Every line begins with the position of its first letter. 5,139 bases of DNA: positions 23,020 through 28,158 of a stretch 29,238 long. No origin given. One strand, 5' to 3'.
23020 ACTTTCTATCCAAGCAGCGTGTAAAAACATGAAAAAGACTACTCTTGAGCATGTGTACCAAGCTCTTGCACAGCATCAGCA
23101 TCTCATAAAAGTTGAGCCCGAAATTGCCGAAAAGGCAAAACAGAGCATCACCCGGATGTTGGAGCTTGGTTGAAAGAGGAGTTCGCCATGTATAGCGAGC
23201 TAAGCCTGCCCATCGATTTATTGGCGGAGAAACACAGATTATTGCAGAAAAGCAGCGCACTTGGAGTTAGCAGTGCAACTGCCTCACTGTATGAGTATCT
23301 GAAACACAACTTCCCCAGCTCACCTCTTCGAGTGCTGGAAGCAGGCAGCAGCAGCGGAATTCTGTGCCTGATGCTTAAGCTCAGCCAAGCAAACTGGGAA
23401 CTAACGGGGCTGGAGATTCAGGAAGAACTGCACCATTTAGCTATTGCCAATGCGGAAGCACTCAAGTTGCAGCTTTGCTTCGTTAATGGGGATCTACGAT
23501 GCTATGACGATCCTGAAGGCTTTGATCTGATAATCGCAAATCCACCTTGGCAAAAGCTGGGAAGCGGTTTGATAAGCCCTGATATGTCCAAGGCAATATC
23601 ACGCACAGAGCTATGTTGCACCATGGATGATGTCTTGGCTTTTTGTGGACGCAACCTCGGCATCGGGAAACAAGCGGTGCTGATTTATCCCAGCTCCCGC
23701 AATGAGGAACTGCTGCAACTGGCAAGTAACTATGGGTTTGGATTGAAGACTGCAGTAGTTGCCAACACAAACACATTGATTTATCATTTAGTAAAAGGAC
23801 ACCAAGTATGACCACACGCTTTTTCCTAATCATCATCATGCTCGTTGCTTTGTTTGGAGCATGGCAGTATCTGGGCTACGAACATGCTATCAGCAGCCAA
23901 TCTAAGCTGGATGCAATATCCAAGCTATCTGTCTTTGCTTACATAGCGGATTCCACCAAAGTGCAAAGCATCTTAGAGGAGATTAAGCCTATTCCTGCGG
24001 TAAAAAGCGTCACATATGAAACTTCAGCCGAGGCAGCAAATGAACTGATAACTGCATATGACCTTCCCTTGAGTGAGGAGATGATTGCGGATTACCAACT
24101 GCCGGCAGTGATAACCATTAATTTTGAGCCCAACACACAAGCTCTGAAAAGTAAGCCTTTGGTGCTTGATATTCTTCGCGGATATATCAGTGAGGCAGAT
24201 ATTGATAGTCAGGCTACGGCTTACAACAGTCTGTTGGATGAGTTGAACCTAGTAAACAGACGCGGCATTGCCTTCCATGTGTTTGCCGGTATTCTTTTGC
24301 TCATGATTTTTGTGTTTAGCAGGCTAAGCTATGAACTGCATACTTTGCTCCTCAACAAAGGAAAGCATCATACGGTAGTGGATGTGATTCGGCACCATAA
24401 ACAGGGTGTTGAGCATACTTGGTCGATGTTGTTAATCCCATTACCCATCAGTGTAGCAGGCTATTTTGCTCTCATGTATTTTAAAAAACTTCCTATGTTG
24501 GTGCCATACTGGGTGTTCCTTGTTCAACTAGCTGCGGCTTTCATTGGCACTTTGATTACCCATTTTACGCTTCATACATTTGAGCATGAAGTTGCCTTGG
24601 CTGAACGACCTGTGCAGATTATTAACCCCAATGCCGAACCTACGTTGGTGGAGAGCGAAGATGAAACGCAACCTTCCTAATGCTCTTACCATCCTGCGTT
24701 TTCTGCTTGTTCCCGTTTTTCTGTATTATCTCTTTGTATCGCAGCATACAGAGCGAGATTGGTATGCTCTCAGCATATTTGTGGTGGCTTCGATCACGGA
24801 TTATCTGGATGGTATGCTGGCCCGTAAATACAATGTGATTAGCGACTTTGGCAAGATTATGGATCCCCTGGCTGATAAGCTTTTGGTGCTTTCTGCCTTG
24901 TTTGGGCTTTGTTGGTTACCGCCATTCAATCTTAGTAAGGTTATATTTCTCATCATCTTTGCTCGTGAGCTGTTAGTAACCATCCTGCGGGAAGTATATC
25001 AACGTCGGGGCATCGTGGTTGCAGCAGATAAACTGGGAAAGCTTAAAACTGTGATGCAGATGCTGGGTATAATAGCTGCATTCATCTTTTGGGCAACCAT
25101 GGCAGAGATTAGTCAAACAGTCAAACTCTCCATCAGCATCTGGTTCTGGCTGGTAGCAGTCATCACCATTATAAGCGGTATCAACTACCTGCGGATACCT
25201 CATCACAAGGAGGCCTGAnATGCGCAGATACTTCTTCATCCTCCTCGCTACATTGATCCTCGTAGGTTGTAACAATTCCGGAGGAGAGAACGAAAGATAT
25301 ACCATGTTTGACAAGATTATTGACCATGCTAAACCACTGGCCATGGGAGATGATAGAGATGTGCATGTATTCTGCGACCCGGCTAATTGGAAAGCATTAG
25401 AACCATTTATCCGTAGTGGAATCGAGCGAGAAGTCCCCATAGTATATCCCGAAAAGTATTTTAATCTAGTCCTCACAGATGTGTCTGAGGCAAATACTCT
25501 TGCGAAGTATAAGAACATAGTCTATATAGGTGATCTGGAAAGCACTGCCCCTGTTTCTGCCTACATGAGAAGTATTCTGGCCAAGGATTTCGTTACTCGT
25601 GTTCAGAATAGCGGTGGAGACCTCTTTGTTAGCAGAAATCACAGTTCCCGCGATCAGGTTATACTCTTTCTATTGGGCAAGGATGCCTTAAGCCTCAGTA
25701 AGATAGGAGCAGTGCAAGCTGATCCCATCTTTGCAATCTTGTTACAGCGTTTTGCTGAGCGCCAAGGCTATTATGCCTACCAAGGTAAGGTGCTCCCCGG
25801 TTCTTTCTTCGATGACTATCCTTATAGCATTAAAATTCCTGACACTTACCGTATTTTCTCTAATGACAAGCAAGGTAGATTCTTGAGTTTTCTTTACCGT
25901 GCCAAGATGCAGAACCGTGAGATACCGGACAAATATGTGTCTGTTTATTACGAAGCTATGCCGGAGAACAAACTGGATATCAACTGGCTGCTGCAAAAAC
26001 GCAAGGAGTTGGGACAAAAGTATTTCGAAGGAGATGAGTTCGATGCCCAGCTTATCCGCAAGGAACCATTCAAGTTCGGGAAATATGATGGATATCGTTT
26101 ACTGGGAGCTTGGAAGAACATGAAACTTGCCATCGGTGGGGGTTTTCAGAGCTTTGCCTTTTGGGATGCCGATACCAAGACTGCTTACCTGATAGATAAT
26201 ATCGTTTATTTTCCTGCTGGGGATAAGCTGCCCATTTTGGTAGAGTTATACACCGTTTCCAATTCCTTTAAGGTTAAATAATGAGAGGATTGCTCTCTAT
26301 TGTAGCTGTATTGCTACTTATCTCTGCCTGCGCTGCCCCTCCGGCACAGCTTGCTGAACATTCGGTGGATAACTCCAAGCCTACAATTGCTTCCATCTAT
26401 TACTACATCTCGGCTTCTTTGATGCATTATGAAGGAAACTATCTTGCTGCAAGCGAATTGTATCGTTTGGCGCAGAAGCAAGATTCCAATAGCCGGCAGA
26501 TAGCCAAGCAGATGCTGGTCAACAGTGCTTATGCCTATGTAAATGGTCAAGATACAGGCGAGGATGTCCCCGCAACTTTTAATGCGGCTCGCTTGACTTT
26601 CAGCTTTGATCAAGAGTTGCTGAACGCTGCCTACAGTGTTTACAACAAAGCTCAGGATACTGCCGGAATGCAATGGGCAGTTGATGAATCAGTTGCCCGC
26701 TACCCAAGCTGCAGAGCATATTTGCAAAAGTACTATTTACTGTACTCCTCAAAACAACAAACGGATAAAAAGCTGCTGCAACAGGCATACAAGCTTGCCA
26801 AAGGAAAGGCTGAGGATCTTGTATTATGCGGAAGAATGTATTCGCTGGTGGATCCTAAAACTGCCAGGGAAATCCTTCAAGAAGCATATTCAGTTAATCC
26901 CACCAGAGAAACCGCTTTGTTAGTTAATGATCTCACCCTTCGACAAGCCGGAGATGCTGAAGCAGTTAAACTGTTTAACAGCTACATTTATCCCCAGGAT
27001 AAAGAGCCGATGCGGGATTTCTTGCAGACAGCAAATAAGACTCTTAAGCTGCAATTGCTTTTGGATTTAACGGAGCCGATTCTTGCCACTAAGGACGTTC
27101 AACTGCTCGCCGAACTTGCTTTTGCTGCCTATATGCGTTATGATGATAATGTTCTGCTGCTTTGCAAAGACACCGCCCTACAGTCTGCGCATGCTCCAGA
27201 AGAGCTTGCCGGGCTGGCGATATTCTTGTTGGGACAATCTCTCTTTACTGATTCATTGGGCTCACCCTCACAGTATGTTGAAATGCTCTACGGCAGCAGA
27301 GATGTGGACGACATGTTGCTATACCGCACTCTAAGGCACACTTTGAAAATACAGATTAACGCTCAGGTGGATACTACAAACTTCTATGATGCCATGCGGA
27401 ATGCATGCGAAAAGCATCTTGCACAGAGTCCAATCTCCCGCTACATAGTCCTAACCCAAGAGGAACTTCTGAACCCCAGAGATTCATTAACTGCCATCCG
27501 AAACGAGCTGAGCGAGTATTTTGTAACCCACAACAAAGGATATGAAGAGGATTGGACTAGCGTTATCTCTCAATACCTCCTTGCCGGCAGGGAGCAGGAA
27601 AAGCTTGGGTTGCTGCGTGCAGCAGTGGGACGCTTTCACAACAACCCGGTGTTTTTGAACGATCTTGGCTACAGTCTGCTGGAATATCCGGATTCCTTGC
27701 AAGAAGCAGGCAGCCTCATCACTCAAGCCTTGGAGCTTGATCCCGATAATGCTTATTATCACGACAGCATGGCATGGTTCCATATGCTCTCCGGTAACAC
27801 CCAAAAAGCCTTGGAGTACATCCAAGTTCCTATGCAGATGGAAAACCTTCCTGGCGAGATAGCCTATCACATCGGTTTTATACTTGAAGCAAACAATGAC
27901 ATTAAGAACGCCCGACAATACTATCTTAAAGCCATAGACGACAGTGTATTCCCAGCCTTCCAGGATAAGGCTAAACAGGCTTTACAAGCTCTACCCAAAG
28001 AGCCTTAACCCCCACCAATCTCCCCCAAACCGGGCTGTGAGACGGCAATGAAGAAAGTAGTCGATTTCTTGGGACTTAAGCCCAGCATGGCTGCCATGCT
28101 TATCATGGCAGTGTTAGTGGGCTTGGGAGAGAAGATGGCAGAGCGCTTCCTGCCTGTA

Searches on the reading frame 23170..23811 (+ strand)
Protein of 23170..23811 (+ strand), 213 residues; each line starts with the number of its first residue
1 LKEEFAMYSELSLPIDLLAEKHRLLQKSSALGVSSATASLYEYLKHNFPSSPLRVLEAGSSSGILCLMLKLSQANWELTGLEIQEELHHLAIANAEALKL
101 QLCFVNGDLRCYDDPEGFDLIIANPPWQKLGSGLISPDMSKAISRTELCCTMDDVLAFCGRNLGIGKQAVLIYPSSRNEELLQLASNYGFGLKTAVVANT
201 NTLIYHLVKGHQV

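Call 6: search_protein_families(library=pfam, proteins=[window:23170-23811:+], max_evalue=0.001)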
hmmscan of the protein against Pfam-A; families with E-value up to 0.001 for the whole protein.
window:23170-23811:+ (213 aa): 2 families
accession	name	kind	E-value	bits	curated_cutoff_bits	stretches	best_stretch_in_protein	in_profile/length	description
PF05175.20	MTS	-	2.4e-06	27.7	23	1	33-129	16-110/170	Methyltransferase small domain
PF13649.12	Methyltransf_25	-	5.3e-06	27.5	27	1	55-123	1-70/97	Methyltransferase domain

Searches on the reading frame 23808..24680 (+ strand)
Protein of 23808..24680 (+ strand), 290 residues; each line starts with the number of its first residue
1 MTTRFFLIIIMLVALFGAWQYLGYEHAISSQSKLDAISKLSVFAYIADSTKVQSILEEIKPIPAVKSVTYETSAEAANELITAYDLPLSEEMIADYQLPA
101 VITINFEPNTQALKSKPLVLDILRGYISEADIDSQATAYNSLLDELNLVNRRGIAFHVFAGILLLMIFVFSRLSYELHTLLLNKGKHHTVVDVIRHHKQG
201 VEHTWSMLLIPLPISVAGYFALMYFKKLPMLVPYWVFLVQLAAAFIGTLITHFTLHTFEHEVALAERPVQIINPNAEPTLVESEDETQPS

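Call 116: search_protein_families(library=pfam, proteins=[window:23808-24680:+], max_evalue=0.001)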
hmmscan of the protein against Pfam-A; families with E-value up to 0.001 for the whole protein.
window:23808-24680:+ (290 aa): 1 family
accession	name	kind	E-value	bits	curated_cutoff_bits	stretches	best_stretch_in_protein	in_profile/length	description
PF18075.7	FtsX_ECD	-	5.3e-05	24.2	23.5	1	47-110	11-78/96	FtsX extracellular domain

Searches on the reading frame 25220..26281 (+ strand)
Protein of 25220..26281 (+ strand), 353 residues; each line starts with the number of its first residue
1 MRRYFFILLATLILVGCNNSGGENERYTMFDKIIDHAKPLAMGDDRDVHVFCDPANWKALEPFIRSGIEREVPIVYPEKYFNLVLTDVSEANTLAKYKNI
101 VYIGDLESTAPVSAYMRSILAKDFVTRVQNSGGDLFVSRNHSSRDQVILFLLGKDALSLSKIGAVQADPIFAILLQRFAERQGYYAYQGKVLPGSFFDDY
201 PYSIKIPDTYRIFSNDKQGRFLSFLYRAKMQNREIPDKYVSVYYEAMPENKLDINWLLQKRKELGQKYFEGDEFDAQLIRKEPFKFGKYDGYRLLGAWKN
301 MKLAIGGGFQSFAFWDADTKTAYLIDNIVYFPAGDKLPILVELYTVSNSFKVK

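Call 116: search_protein_families(library=pfam, proteins=[window:25220-26281:+], max_evalue=0.001)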
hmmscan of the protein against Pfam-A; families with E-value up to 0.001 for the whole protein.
window:25220-26281:+ (353 aa): 1 family
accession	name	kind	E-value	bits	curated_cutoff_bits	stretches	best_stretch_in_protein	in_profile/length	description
PF16125.10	DUF4837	-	1.9e-15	57.1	25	1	43-343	3-289/295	Domain of unknown function (DUF4837)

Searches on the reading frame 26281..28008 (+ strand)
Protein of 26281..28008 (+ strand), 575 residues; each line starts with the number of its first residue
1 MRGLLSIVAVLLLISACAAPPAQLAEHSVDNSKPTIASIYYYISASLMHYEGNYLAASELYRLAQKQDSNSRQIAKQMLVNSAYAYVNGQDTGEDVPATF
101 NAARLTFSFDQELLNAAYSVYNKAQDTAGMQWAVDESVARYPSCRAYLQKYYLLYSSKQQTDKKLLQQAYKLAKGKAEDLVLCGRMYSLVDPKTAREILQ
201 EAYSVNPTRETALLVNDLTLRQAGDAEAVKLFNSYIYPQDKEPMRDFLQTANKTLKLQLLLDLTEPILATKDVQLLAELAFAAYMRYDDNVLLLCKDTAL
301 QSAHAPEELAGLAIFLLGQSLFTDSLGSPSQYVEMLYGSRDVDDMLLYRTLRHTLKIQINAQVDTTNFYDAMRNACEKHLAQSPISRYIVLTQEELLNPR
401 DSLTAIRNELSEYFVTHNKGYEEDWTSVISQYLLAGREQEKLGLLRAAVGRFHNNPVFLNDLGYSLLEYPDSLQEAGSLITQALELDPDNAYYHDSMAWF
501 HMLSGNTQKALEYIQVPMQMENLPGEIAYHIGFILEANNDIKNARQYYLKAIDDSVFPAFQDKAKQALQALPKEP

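Call 116: search_protein_families(library=pfam, proteins=[window:26281-28008:+], max_evalue=0.001)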
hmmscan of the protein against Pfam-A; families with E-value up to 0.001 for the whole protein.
window:26281-28008:+ (575 aa): 3 families
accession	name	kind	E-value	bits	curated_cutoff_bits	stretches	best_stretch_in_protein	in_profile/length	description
PF07719.23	TPR_2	-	2.9e-05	24.3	27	0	526-552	2-28/34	Tetratricopeptide repeat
PF13428.12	TPR_14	-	4.2e-05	24.3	23.5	0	191-214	16-39/44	Tetratricopeptide repeat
PF13431.12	TPR_17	-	6.1e-05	23.4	24.4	0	480-512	2-34/34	Tetratricopeptide repeat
